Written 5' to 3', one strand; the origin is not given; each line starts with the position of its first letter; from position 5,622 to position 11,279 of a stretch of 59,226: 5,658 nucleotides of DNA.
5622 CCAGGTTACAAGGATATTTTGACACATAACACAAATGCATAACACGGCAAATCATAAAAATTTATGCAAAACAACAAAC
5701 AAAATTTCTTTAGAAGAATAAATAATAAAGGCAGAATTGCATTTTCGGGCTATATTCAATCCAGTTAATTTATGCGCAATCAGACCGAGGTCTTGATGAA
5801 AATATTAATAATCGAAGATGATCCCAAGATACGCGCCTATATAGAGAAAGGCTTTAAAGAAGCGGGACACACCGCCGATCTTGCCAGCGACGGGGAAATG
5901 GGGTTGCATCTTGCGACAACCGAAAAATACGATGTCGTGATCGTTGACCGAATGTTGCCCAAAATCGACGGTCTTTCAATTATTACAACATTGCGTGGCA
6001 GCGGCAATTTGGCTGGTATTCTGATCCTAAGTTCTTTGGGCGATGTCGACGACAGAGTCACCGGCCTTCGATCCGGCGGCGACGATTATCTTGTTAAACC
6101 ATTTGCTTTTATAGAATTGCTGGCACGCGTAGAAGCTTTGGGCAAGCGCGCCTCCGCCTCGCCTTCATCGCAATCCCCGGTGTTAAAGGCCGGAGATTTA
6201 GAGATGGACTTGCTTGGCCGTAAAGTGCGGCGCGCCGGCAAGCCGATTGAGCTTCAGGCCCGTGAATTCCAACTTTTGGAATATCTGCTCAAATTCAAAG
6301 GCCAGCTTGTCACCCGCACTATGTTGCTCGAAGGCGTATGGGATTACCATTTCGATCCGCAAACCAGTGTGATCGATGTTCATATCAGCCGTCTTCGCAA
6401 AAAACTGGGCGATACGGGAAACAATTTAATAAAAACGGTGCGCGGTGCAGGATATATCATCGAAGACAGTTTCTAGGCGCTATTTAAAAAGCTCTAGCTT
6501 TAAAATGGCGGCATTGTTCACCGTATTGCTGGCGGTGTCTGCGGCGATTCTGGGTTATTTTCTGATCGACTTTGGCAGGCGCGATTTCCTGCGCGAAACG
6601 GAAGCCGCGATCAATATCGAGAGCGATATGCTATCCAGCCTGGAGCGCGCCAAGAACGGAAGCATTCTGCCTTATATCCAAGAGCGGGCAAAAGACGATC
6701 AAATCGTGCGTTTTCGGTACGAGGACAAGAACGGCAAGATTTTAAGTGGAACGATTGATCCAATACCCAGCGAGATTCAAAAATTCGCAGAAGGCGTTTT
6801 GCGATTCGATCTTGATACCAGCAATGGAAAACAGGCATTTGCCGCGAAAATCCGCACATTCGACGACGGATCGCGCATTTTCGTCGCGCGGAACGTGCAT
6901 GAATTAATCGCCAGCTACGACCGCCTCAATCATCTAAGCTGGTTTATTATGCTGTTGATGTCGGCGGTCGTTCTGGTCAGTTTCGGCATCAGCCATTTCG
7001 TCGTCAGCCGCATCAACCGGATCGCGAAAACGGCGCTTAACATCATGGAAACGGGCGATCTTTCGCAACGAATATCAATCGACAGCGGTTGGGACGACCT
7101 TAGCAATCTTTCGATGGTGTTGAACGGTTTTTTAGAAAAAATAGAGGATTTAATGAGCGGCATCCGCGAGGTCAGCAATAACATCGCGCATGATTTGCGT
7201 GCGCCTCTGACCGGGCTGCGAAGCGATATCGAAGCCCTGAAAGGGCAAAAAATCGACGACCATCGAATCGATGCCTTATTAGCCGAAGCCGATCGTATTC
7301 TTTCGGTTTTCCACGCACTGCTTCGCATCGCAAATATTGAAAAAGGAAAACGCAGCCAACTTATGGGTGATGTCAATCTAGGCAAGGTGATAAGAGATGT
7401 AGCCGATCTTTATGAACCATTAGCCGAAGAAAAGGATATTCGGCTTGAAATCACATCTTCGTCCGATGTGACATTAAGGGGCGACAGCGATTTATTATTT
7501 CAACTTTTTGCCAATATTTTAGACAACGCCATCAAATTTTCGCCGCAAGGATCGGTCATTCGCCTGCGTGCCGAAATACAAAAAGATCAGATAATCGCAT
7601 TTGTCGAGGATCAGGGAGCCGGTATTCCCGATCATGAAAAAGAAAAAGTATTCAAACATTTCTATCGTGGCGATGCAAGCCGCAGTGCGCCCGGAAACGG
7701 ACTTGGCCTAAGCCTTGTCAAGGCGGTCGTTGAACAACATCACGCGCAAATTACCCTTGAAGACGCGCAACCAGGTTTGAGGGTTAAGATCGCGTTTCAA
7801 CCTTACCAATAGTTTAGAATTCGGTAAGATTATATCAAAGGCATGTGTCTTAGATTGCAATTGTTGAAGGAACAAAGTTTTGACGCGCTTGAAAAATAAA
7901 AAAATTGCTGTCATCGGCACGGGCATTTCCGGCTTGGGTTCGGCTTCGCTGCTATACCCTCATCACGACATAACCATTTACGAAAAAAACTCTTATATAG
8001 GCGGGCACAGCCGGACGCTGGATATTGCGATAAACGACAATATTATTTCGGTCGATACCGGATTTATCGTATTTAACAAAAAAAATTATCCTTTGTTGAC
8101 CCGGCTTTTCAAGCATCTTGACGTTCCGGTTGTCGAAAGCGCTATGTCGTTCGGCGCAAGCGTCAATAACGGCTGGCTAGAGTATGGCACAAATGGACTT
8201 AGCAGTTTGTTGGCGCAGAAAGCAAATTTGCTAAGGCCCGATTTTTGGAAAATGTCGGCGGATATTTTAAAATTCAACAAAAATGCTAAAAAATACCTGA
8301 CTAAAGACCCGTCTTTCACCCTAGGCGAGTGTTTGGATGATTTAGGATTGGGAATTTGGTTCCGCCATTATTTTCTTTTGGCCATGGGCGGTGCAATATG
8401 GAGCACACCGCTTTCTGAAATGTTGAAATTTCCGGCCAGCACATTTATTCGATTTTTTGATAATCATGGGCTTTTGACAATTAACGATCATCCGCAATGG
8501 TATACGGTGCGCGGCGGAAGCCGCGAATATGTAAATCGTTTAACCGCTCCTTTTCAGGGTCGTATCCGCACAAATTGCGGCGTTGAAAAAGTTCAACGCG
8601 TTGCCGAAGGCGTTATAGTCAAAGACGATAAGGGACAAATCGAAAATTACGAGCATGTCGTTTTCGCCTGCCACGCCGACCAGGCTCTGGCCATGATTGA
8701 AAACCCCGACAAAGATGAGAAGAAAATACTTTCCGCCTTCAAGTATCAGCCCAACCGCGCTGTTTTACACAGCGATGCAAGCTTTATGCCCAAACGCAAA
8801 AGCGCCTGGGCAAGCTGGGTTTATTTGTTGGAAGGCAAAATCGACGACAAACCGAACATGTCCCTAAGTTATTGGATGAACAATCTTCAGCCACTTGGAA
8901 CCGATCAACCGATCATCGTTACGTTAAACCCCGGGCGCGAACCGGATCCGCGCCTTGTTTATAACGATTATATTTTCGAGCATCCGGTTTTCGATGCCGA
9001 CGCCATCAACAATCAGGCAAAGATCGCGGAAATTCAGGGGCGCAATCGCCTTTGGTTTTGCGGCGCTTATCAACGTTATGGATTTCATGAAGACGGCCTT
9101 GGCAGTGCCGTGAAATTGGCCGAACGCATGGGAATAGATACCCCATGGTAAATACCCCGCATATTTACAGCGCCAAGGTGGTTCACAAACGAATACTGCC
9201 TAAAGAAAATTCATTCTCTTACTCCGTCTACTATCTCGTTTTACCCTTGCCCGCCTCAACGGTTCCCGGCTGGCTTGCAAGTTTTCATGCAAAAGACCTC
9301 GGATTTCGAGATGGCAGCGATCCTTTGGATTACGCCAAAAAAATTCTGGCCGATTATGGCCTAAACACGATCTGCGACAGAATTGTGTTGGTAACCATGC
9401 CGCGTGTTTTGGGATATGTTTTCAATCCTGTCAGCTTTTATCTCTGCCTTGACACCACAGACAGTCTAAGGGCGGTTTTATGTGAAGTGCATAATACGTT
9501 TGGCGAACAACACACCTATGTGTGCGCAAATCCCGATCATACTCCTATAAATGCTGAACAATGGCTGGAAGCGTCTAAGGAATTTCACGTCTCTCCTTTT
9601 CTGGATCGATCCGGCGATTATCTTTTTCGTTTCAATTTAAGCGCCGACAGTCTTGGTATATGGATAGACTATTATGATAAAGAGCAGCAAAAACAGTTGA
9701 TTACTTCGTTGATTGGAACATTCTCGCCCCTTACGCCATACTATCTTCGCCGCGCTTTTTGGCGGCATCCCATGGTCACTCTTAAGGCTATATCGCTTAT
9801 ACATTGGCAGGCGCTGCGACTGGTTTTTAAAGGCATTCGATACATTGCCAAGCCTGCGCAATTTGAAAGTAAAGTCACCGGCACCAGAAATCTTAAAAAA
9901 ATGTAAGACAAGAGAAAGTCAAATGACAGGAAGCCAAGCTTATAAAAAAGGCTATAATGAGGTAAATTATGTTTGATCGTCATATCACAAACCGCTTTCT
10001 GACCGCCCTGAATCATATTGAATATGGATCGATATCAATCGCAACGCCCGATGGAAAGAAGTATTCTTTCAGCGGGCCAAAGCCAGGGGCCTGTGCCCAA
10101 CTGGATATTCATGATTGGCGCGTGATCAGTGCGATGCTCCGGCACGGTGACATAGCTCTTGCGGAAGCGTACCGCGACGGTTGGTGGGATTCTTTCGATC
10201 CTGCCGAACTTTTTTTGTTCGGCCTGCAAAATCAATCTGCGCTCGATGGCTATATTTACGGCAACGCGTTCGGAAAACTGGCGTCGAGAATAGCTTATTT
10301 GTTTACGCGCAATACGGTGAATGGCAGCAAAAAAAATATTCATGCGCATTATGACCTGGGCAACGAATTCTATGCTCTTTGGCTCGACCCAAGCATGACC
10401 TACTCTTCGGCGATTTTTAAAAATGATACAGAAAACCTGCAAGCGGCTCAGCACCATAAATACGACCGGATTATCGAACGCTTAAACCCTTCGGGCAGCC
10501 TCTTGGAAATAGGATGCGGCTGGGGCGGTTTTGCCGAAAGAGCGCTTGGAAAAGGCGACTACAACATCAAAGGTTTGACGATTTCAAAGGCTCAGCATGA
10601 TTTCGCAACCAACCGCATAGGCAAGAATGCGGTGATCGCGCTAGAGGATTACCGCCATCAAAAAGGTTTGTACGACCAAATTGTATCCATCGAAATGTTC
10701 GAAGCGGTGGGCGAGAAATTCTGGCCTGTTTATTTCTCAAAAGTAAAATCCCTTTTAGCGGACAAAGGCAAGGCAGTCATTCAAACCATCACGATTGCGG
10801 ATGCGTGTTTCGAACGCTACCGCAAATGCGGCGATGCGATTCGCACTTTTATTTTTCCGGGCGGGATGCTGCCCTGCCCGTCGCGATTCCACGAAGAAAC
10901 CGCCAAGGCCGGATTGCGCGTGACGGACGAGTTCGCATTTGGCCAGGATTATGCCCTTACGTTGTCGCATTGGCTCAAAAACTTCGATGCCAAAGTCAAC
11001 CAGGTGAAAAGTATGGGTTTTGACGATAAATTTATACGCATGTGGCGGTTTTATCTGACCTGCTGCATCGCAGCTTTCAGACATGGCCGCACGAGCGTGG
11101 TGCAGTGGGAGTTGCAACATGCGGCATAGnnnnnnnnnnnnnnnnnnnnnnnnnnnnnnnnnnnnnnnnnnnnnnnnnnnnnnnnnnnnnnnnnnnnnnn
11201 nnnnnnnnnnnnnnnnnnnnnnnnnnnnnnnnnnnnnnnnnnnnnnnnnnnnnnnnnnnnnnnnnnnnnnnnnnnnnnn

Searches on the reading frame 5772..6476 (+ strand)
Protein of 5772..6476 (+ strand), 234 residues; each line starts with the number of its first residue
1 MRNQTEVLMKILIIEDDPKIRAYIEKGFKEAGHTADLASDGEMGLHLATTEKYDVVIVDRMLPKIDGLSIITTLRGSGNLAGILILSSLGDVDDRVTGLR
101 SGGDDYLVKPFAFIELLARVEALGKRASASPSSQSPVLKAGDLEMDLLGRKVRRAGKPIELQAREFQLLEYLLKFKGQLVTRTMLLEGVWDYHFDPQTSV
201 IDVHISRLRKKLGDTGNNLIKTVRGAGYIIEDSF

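Call 33: search_protein_families(library=pfam, proteins=[window:5772-6476:+], max_evalue=0.0001)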
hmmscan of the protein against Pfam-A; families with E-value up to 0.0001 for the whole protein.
window:5772-6476:+ (234 aa): 2 families
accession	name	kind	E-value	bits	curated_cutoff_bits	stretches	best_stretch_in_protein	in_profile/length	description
PF00486.34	Trans_reg_C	-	1.6e-26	92.6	26.2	1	156-229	1-76/77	Transcriptional regulatory protein, C terminal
PF00072.30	Response_reg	-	3.3e-23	82.4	30.2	1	11-121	1-111/111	Response regulator receiver domain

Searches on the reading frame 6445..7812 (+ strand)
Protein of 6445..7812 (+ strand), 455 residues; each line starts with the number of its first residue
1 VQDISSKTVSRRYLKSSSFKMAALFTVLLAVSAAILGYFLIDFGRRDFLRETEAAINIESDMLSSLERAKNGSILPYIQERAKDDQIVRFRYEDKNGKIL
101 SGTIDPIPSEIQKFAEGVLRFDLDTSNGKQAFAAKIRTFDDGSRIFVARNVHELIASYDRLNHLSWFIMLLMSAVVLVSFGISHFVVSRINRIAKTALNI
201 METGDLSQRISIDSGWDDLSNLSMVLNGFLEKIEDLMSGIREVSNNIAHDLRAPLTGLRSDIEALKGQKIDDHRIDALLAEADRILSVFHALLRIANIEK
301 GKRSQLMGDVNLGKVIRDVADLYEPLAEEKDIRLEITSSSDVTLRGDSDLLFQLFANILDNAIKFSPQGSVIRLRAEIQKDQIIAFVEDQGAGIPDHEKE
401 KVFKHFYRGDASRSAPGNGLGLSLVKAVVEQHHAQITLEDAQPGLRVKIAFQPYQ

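Call 33: search_protein_families(library=pfam, proteins=[window:6445-7812:+], max_evalue=0.0001)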
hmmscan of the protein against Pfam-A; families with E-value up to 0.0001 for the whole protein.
window:6445-7812:+ (455 aa): 4 families
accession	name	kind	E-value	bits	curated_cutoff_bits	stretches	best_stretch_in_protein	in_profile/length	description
PF02518.31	HATPase_c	-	4e-23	82.4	26.4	1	346-449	1-105/111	Histidine kinase-, DNA gyrase B-, and HSP90-like ATPase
PF00512.31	HisKA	-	2.6e-07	31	26.9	1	241-301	3-66/66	His Kinase A (phospho-acceptor) domain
PF14501.12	HATPase_c_5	-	1.9e-05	25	22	1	351-451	6-101/102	GHKL domain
PF00672.30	HAMP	-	3.5e-05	24.5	25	0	182-235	2-53/53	HAMP domain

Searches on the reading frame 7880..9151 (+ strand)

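Call 33: search_protein_families(library=pfam, proteins=[window:7880-9151:+], max_evalue=0.0001)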
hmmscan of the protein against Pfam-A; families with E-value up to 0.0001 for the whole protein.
window:7880-9151:+ (423 aa): 3 families
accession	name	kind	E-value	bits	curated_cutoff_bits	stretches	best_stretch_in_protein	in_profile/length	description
PF01593.30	Amino_oxidase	-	2.2e-14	54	19.8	1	16-270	1-260/443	Flavin containing amine oxidoreductase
PF13450.12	NAD_binding_8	-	8.8e-11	42.4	21.9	1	11-80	1-68/68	NAD(P)-binding Rossmann-like domain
PF01266.30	DAO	-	3.9e-06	27.1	27.9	0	8-44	1-39/353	FAD dependent oxidoreductase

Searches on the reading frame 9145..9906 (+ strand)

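Call 33: search_protein_families(library=pfam, proteins=[window:9145-9906:+], max_evalue=0.0001)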
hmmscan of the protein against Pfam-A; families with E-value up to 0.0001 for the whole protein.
window:9145-9906:+ (253 aa): 1 family
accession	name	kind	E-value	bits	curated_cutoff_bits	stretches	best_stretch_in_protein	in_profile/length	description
PF07103.16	DUF1365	-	1.1e-67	228.5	25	1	7-238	1-234/235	Protein of unknown function (DUF1365)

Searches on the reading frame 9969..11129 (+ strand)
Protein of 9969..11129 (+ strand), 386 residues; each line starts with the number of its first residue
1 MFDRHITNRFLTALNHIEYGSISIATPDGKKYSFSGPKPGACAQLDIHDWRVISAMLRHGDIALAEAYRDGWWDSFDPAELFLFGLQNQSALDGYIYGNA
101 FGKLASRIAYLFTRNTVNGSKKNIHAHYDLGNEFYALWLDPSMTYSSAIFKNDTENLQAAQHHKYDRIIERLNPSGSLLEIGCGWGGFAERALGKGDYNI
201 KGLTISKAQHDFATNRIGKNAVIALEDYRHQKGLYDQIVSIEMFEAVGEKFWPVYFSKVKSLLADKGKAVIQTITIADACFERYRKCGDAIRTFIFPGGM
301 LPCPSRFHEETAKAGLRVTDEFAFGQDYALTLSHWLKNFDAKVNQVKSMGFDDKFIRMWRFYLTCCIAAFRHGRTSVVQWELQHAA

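Call 33: search_protein_families(library=pfam, proteins=[window:9969-11129:+], max_evalue=0.0001)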
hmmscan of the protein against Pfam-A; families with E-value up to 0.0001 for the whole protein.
window:9969-11129:+ (386 aa): 4 families
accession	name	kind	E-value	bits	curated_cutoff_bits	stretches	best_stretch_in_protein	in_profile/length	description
PF02353.26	CMAS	-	3.3e-72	243.5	27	1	121-380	7-273/273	Mycolic acid cyclopropane synthetase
PF13489.12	Methyltransf_23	-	2.7e-11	43.9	27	1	162-278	10-123/164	Methyltransferase domain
PF13649.12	Methyltransf_25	-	3e-06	28.3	27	1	179-267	2-97/97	Methyltransferase domain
PF08241.18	Methyltransf_11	-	2.4e-05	25.3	21.2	1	179-271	1-95/95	Methyltransferase domain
